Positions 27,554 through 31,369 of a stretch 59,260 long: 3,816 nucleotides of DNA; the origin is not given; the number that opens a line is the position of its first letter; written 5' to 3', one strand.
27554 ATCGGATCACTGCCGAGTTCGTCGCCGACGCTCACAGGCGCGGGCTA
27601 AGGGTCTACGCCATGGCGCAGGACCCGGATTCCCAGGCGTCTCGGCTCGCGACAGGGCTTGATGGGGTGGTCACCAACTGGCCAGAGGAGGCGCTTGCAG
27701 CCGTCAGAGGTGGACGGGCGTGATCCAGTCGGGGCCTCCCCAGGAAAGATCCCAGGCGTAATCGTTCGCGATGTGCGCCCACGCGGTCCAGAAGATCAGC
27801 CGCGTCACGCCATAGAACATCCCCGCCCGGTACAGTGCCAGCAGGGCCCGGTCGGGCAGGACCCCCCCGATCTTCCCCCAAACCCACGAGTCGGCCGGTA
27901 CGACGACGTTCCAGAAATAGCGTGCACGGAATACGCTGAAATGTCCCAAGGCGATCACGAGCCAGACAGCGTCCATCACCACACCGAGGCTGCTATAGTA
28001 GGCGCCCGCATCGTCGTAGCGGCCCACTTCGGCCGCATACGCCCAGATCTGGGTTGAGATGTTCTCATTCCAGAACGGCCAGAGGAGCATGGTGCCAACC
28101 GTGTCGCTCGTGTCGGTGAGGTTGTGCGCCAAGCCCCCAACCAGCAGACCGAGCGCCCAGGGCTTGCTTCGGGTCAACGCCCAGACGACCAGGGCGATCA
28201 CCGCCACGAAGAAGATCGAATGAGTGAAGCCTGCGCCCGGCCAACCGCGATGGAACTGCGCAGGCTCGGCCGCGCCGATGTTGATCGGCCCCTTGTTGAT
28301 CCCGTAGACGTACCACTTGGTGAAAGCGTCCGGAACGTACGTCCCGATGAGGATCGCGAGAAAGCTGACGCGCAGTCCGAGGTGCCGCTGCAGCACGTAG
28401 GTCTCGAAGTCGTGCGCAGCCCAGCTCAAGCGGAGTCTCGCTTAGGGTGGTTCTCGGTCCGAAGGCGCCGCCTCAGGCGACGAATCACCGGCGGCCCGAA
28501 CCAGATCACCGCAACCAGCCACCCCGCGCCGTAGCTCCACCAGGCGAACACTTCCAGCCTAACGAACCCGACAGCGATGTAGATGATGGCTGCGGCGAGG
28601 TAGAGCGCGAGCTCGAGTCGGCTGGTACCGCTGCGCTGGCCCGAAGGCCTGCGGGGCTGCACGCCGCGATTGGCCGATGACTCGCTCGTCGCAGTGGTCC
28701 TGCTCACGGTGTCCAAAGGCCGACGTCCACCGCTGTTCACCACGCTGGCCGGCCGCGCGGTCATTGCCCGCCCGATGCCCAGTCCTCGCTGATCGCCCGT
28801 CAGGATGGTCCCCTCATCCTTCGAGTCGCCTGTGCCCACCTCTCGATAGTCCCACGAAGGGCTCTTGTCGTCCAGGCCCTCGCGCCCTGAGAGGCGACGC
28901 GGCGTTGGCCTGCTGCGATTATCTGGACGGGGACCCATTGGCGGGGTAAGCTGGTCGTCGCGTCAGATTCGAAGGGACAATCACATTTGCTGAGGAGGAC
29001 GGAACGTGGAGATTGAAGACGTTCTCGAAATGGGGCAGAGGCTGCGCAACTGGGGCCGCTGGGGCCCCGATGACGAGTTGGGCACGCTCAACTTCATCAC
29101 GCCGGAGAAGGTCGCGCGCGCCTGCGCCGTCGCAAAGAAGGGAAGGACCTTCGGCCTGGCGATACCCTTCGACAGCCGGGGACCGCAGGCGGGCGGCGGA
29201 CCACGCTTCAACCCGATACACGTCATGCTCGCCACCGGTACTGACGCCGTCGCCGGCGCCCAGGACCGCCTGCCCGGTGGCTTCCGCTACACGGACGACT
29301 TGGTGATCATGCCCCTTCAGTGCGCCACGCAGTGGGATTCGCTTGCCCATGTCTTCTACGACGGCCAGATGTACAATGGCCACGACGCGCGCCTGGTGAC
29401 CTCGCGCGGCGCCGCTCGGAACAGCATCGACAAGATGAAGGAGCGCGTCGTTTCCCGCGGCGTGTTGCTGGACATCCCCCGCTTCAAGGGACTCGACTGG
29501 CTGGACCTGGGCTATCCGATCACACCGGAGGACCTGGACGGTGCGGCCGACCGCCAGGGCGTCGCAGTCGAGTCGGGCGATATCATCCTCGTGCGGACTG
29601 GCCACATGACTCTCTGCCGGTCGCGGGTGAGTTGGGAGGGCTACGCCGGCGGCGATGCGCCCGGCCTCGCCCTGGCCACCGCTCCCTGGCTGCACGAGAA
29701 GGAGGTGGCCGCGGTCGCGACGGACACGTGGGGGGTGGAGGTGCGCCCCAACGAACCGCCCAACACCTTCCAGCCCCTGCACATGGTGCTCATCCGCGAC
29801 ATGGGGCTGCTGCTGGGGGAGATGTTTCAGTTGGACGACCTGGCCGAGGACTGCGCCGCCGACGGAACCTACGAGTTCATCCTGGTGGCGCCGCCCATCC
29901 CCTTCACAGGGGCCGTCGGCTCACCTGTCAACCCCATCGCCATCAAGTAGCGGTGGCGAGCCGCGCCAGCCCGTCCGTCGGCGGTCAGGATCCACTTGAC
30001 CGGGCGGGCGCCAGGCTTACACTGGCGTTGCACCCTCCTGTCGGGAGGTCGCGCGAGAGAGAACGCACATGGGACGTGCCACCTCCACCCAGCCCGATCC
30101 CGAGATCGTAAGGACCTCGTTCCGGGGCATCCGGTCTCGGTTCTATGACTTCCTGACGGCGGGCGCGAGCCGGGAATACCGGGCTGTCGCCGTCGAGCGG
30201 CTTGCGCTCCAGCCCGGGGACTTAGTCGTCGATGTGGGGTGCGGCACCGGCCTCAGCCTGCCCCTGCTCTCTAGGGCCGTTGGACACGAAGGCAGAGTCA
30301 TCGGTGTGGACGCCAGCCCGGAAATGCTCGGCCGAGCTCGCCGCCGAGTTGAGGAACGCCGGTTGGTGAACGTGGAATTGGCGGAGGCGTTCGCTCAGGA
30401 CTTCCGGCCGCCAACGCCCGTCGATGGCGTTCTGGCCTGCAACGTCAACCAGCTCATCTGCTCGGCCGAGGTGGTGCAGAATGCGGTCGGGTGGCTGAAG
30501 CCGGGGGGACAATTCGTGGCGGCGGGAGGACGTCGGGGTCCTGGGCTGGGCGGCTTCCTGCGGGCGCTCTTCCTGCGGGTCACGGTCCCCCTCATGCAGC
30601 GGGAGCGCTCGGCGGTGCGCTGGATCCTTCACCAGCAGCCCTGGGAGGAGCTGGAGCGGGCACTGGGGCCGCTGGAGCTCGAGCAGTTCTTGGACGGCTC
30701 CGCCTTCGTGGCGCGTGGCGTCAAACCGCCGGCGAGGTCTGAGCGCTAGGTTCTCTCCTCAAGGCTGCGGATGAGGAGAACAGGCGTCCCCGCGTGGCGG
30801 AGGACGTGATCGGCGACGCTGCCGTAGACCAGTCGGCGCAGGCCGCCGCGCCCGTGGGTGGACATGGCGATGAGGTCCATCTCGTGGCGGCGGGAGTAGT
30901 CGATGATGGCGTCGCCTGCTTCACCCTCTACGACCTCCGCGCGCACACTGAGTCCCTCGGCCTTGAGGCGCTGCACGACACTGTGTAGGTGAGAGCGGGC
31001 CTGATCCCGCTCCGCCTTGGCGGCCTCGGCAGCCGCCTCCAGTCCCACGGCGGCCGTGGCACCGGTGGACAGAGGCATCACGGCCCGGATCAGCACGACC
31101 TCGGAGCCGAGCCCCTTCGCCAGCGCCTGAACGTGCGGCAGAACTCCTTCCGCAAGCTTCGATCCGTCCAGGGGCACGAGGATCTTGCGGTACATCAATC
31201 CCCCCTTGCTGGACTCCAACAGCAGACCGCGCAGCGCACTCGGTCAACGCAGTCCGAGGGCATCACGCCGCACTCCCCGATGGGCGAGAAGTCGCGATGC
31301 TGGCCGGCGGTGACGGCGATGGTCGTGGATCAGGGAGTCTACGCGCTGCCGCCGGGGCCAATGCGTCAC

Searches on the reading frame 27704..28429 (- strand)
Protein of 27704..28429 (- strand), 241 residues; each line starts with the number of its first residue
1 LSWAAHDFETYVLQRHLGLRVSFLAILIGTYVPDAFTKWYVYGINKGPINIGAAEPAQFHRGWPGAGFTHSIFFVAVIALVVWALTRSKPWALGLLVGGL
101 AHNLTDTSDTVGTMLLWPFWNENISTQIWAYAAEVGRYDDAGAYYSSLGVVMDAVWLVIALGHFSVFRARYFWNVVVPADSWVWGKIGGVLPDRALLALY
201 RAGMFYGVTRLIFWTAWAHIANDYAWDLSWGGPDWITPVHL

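Call 52: search_protein_families(library=pfam, proteins=[window:27704-28429:-], max_evalue=0.00001)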
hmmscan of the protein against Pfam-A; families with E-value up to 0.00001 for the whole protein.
window:27704-28429:- (241 aa): 1 family
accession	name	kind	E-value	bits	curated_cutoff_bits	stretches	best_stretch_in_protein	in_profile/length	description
PF04307.19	YdjM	-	1.8e-10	41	29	1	24-134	31-134/176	YdjM inner membrane protein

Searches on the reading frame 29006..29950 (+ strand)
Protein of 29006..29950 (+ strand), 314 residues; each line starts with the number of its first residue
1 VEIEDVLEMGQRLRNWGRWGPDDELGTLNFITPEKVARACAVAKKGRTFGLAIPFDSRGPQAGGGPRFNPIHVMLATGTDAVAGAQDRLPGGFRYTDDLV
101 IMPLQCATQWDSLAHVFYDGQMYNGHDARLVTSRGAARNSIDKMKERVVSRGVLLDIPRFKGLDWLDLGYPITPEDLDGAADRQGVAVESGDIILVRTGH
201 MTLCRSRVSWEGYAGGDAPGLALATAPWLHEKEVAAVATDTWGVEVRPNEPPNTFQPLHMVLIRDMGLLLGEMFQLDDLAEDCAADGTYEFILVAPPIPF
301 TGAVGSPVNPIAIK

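Call 52: search_protein_families(library=pfam, proteins=[window:29006-29950:+], max_evalue=0.00001)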
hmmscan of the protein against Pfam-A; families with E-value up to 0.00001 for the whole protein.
window:29006-29950:+ (314 aa): 1 family
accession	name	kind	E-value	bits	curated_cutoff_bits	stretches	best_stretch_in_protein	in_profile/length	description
PF04199.19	Cyclase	-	7.1e-21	75.3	23.1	1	98-245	20-141/142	Putative cyclase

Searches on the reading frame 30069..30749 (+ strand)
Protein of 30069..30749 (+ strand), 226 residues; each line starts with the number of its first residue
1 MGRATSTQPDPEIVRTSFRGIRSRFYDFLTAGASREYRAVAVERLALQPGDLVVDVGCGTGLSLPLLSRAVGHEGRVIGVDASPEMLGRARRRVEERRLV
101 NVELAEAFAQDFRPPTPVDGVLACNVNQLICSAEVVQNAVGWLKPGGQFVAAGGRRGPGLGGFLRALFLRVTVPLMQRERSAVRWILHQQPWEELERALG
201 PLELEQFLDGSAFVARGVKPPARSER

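Call 52: search_protein_families(library=pfam, proteins=[window:30069-30749:+], max_evalue=0.00001)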
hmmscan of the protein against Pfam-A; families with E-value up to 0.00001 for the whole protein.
window:30069-30749:+ (226 aa): 7 families
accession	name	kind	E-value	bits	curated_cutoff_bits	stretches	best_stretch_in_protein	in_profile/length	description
PF13649.12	Methyltransf_25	-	3.3e-17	63.4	27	1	53-147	1-97/97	Methyltransferase domain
PF08241.18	Methyltransf_11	-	1.7e-13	51.4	21.2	1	54-150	1-94/95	Methyltransferase domain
PF08242.18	Methyltransf_12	-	2.5e-13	51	30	1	54-149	1-98/98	Methyltransferase domain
PF01135.25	PCMT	-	3e-13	50.5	20.3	1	38-151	62-171/210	Protein-L-isoaspartate(D-aspartate) O-methyltransferase (PCMT)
PF13847.12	Methyltransf_31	-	5.7e-12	46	27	1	50-152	4-110/145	Methyltransferase domain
PF01209.24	Ubie_methyltran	-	1.4e-09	38.1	20.1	1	27-150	25-150/233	ubiE/COQ5 methyltransferase family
PF13489.12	Methyltransf_23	-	7e-07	29.6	27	1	42-126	13-90/164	Methyltransferase domain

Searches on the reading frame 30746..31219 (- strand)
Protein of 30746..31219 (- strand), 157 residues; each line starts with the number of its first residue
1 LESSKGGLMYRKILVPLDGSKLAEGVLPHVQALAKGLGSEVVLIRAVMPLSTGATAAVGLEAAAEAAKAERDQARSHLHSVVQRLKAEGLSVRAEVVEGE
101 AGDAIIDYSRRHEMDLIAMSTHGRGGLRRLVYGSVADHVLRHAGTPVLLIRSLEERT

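Call 52: search_protein_families(library=pfam, proteins=[window:30746-31219:-], max_evalue=0.00001)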
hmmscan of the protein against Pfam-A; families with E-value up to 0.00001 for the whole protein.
window:30746-31219:- (157 aa): 1 family
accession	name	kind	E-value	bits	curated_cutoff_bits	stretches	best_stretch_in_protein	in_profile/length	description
PF00582.32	Usp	-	1.9e-30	106.7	24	1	9-151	1-141/141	Universal stress protein family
